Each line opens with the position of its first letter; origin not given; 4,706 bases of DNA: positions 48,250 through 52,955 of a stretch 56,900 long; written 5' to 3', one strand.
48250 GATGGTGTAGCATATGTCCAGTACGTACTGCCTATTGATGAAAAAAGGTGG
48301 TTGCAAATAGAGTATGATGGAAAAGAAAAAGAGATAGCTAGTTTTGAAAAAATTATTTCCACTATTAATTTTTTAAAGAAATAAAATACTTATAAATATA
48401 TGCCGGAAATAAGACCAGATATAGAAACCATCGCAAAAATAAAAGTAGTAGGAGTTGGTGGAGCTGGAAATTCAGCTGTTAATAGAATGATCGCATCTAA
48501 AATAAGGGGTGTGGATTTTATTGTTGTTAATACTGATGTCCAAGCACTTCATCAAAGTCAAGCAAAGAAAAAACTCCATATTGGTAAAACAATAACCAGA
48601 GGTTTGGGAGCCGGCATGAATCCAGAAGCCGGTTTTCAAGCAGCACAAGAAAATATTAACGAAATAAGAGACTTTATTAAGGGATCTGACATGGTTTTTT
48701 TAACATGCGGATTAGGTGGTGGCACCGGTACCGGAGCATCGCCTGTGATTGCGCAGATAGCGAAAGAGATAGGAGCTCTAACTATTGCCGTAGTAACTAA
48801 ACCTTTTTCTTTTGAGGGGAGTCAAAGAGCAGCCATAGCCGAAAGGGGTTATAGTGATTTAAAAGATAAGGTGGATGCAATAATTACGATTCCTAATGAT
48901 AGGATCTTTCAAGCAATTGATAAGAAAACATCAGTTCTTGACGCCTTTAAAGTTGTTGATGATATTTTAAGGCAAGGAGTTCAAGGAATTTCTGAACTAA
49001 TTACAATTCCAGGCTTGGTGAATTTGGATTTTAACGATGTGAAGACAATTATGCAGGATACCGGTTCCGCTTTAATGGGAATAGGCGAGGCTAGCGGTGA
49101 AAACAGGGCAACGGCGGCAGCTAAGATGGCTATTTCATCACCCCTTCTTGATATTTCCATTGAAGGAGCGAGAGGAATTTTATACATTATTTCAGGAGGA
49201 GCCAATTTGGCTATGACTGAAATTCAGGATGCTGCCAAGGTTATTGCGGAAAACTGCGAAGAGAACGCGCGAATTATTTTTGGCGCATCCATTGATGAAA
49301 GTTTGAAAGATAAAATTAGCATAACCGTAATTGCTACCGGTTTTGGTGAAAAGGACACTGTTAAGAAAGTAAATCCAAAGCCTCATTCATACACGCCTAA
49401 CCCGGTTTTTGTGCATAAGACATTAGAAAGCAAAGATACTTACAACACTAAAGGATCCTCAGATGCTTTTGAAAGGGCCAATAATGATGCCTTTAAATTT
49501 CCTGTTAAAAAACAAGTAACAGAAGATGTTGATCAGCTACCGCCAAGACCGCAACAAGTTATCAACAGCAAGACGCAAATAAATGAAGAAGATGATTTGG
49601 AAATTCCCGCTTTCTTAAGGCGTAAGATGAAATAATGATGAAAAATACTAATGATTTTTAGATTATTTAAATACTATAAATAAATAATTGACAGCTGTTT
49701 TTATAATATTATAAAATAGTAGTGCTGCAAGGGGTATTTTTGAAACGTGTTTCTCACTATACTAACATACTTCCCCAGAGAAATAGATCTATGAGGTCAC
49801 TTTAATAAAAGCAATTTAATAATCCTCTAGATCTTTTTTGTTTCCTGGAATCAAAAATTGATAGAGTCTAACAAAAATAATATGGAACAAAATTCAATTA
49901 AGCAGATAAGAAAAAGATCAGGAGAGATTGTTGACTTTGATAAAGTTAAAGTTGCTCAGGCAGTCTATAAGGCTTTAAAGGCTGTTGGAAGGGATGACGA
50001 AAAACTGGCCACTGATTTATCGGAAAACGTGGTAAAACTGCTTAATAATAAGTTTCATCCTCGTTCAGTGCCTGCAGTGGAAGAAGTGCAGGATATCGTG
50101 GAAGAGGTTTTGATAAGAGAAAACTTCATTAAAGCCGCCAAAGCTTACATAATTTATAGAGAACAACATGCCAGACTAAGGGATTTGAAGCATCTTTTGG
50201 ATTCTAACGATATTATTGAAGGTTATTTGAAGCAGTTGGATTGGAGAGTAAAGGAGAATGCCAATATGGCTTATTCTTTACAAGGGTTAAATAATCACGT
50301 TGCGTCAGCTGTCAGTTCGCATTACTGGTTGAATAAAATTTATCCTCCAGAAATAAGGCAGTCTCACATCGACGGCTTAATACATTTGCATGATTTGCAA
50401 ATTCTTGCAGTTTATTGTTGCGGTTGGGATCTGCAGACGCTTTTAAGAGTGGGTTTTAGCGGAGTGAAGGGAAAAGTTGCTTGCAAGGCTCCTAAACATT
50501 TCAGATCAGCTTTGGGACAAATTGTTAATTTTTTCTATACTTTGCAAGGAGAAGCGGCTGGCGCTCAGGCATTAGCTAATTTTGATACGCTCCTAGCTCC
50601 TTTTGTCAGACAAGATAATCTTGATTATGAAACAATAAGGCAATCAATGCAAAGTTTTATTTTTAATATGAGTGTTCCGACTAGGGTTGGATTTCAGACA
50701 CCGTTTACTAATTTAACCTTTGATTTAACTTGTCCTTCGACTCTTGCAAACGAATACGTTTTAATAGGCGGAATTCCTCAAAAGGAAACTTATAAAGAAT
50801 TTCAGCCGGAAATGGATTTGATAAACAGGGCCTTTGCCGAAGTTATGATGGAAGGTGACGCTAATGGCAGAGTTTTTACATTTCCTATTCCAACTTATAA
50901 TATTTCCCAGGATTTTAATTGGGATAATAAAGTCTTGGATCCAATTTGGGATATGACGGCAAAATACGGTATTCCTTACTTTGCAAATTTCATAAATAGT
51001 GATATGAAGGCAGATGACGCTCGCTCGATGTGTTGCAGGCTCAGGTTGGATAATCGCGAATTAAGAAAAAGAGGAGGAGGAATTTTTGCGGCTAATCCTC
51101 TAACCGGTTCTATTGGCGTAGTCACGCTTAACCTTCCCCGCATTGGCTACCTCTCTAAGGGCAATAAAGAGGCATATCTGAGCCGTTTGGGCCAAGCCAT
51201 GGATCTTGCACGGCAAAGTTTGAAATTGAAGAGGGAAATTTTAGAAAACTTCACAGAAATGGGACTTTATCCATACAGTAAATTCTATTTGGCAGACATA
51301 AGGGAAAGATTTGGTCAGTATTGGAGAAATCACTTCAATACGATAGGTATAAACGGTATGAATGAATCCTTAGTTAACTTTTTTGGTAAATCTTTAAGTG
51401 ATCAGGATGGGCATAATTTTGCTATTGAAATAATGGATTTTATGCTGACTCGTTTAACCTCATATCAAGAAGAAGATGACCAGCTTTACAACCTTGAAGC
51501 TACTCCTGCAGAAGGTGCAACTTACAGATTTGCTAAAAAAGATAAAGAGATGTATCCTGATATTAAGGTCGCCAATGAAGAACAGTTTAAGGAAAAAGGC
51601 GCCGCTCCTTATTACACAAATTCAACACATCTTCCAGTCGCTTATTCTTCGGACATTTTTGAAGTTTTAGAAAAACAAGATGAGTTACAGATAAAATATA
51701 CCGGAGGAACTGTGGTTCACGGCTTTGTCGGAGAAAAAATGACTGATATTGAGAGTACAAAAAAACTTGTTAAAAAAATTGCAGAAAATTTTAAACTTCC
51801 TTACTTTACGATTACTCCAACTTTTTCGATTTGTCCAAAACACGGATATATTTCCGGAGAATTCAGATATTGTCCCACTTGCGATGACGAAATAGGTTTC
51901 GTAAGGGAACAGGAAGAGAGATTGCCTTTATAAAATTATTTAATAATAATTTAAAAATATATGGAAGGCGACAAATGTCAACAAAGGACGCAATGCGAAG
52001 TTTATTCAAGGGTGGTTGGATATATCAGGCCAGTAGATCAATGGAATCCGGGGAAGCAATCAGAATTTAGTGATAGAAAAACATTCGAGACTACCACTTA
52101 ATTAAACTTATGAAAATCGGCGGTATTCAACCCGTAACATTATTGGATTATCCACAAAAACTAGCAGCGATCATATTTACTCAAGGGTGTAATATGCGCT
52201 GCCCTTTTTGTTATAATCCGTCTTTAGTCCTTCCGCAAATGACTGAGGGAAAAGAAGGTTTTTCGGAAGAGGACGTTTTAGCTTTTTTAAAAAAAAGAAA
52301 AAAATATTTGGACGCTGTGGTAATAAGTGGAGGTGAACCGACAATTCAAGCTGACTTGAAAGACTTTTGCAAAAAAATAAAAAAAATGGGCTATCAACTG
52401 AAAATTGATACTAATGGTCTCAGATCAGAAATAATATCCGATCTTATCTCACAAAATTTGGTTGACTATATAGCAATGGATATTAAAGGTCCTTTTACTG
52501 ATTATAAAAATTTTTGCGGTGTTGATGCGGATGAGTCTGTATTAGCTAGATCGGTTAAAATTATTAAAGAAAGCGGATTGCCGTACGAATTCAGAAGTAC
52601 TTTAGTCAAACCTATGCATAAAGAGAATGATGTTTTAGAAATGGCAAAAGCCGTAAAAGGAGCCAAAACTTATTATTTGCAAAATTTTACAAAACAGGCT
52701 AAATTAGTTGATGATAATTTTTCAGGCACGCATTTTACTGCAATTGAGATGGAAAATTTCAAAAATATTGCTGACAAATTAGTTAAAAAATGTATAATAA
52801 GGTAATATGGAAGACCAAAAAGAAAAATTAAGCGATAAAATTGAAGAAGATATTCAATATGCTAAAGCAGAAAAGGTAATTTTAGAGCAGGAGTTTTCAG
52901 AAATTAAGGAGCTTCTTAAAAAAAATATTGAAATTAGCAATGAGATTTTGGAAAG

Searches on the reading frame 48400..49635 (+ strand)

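Call 10: search_protein_families(library=pfam, proteins=[window:48400-49635:+], max_evalue=0.001)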
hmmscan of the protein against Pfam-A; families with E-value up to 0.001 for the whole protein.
window:48400-49635:+ (411 aa): 2 families
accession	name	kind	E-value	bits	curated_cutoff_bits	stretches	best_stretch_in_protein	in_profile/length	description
PF00091.31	Tubulin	-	4.7e-47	161.2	33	1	13-173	1-189/190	Tubulin/FtsZ family, GTPase domain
PF12327.13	FtsZ_C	-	1.3e-32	112.4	27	1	222-315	1-94/95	FtsZ family, C-terminal domain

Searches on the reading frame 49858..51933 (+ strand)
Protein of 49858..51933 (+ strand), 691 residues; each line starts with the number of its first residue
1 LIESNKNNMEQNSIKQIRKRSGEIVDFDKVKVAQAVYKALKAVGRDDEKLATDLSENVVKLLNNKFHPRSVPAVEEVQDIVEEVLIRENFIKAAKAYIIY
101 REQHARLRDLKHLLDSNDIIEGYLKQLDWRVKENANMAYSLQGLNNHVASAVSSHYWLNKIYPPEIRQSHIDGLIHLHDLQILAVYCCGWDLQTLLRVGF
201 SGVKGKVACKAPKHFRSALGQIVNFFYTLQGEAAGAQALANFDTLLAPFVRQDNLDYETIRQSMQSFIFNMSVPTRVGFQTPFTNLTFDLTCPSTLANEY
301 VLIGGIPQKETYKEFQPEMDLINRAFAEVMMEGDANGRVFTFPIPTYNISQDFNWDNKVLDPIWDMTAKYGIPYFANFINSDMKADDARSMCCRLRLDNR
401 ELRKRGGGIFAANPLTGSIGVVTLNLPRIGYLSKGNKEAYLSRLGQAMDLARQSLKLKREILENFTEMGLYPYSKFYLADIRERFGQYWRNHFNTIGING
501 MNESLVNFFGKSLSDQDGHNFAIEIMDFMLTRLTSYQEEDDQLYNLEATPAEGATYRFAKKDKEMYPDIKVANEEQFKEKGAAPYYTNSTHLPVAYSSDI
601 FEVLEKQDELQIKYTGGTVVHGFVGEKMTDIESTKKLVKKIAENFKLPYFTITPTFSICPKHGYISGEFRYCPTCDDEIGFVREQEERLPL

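Call 10: search_protein_families(library=pfam, proteins=[window:49858-51933:+], max_evalue=0.001)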
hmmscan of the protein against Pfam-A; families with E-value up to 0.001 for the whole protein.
window:49858-51933:+ (691 aa): 2 families
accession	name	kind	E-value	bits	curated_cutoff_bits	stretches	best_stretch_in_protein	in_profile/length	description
PF13597.11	NRDD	-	1.4e-182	608.8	26.2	1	133-678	1-532/562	Anaerobic ribonucleoside-triphosphate reductase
PF03477.21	ATP-cone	-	3.4e-18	66.4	25.8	1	16-105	2-87/88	ATP cone domain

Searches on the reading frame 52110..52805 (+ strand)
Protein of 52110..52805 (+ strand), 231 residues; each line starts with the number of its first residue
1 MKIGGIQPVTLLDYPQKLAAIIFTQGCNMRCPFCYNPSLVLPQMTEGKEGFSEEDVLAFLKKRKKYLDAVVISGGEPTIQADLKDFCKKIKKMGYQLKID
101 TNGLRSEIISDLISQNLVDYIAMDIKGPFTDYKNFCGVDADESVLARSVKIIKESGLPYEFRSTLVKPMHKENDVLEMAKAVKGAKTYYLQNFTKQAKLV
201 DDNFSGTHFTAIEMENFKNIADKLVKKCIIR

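Call 10: search_protein_families(library=pfam, proteins=[window:52110-52805:+], max_evalue=0.001)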
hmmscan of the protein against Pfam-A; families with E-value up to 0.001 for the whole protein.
window:52110-52805:+ (231 aa): 2 families
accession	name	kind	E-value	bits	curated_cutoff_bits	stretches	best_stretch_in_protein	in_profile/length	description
PF04055.27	Radical_SAM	-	9.3e-23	81.6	29.5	1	21-180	1-164/166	Radical SAM superfamily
PF13353.11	Fer4_12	-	1.2e-11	45.5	22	1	21-132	9-120/137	4Fe-4S single cluster domain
